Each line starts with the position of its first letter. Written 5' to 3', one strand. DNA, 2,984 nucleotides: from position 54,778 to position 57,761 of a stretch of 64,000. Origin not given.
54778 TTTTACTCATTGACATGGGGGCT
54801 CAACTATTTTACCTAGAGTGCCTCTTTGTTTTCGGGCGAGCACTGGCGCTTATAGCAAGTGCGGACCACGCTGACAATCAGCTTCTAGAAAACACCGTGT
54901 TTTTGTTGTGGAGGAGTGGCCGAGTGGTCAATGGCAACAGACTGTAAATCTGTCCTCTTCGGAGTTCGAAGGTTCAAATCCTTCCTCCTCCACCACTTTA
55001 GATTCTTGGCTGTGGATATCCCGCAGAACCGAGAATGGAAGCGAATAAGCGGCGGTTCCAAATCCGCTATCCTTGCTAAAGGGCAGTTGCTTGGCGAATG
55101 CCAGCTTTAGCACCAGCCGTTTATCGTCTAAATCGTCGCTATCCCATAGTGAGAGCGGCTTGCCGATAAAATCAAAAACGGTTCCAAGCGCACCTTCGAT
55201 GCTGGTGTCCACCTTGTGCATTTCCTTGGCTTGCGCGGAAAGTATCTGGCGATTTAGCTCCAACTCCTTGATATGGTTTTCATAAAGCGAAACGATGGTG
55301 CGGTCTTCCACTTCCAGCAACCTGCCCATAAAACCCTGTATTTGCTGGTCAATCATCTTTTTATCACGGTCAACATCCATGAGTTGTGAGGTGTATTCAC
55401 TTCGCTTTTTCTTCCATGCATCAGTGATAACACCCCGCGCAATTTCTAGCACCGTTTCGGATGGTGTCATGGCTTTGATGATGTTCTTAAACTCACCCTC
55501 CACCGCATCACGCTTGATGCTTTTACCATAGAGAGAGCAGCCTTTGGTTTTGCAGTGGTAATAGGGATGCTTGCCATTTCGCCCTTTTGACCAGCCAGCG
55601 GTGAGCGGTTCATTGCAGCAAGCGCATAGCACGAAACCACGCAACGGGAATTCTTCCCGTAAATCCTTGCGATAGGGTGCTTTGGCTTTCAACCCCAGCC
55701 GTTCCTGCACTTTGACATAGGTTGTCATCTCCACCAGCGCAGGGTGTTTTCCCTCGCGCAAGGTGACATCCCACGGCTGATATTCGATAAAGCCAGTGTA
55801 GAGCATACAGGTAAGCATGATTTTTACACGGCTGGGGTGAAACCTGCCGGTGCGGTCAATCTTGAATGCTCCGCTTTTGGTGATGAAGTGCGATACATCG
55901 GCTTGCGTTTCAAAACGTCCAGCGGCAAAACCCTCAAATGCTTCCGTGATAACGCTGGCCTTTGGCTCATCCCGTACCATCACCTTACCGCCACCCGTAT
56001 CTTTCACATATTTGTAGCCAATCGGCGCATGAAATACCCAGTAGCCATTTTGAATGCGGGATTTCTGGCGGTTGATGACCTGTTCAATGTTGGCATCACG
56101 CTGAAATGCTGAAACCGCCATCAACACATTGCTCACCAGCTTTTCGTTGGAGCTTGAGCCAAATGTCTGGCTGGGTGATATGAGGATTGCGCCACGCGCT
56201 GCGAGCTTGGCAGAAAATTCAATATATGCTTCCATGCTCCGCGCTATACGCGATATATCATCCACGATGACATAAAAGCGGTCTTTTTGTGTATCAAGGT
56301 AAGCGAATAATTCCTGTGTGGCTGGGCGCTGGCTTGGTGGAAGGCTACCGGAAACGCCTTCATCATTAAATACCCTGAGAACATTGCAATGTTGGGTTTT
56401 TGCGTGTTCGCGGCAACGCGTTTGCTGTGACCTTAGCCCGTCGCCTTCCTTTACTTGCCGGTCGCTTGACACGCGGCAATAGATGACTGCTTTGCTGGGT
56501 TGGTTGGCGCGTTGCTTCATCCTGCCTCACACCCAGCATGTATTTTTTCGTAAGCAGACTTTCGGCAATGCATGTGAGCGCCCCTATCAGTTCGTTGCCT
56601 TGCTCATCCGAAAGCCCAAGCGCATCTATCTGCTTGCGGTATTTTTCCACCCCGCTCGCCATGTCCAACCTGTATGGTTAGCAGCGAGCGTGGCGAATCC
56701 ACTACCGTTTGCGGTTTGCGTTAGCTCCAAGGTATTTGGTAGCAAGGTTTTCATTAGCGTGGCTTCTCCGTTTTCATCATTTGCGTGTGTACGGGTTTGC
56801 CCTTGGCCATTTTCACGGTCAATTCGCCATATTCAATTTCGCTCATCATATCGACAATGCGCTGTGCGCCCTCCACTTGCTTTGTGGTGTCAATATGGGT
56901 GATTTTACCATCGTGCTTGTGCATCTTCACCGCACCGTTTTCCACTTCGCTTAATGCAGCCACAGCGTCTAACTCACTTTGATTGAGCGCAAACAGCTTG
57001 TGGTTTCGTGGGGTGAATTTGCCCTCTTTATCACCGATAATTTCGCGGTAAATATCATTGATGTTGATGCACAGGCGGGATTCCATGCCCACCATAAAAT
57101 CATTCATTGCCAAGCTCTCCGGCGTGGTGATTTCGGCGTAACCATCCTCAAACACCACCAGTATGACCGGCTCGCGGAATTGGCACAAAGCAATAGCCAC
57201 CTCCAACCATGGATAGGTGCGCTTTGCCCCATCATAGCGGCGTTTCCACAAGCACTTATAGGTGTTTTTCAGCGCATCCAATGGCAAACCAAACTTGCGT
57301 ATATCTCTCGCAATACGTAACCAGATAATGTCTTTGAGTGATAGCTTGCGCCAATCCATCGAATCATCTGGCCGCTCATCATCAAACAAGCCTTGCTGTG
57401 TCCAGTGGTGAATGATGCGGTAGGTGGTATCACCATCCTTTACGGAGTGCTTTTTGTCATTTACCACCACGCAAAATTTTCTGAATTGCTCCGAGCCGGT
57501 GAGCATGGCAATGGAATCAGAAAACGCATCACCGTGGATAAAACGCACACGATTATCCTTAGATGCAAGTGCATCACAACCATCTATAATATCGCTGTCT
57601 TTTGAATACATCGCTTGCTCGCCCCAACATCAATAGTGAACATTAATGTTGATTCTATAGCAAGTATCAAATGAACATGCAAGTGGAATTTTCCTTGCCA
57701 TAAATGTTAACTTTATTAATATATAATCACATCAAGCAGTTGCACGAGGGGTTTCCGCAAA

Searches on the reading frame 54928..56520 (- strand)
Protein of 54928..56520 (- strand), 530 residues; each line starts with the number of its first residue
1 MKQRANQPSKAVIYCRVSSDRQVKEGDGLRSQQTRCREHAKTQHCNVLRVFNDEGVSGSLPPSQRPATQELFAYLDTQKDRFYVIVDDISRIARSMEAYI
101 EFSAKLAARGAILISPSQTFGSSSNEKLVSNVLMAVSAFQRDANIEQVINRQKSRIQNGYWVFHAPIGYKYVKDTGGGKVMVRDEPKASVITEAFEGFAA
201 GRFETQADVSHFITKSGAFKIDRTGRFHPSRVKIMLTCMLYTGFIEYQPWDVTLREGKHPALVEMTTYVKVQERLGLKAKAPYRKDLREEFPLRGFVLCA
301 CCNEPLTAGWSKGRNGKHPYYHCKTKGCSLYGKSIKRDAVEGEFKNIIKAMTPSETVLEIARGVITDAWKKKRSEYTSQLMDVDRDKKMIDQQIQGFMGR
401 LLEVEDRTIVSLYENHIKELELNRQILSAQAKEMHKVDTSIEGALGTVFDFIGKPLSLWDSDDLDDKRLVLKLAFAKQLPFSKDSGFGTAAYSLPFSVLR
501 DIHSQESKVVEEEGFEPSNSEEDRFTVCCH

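Call 4: search_protein_families(library=pfam, proteins=[window:54928-56520:-], max_evalue=0.01)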
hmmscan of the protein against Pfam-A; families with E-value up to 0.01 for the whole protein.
window:54928-56520:- (530 aa): 3 families
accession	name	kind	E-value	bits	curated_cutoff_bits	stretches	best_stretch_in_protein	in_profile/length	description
PF00239.26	Resolvase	-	5.7e-24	85.3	23.3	1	11-160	1-144/145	Resolvase, N terminal domain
PF13408.12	Zn_ribbon_recom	-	7.1e-07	30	25.3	1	292-346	1-55/58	Recombinase zinc beta ribbon domain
PF07508.19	Recombinase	-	7.7e-05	23.3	21.1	1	187-275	3-99/102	Recombinase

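Call 5: search_protein_families(library=ncbifam, proteins=[window:54928-56520:-], max_evalue=0.01)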
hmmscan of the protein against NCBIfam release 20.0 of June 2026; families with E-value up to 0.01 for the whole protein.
window:54928-56520:- (530 aa): 6 families
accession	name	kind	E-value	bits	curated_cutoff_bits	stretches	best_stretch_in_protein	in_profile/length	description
NF047343.1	SCCmet_CcrB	equivalog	1.3e-22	80.2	900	1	10-432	8-442/542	cassette chromosome recombinase CcrB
NF047347.1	SCCmet_CcrC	equivalog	2.9e-17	62.4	900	1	10-440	4-458/558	cassette chromosome recombinase CcrC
NF041201.1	recomb_XisF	equivalog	1.1e-16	60.9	375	1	12-341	2-346/465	fdxN element excision recombinase XisF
NF049883.1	resolv_YneB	equivalog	8.1e-08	32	175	1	10-160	1-147/211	YneB family resolvase-like protein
NF047344.1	SCCmet_CcrA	equivalog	7.3e-07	28.6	700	1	10-396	3-366/442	cassette chromosome recombinase CcrA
NF033518.0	transpos_IS607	equivalog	1.3e-06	28.1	110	1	3-139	48-174/187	IS607 family transposase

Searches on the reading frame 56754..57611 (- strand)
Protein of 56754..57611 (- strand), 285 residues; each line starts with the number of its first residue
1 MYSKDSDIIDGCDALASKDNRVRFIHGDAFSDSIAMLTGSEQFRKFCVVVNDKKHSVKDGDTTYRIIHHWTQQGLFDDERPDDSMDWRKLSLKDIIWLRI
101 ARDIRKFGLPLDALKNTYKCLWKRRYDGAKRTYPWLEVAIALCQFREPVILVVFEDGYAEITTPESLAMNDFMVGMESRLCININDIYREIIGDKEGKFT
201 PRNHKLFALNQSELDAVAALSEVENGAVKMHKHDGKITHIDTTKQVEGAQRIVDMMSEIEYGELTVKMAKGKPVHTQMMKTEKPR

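Call 4: search_protein_families(library=pfam, proteins=[window:56754-57611:-], max_evalue=0.01)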
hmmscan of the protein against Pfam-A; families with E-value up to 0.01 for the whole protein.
window:56754-57611:- (285 aa): 2 families
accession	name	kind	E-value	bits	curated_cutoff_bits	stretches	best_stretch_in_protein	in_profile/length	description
PF10055.14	DUF2292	-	6e-06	26.2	22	0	250-285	3-36/37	Uncharacterized small protein (DUF2292)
PF13411.12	MerR_1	-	8.8e-05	23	21.6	1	62-116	12-64/69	MerR HTH family regulatory protein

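Call 5: search_protein_families(library=ncbifam, proteins=[window:56754-57611:-], max_evalue=0.01)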
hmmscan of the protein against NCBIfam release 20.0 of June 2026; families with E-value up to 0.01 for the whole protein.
window:56754-57611:- (285 aa): 0 families

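Call 18: search_protein_families(library=padloc, proteins=[window:56754-57611:-], max_evalue=0.01)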
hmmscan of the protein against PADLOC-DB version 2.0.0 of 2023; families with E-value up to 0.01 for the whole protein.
window:56754-57611:- (285 aa): 1 family
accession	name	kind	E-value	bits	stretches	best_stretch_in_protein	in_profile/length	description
PDLC02407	Aga_Helical-REase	-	0.0076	13.7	0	18-67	326-374/401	Class II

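Call 19: search_protein_families(library=phrogs, proteins=[window:56754-57611:-], max_evalue=0.01)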
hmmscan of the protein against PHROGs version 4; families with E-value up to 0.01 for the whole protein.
window:56754-57611:- (285 aa): 0 families
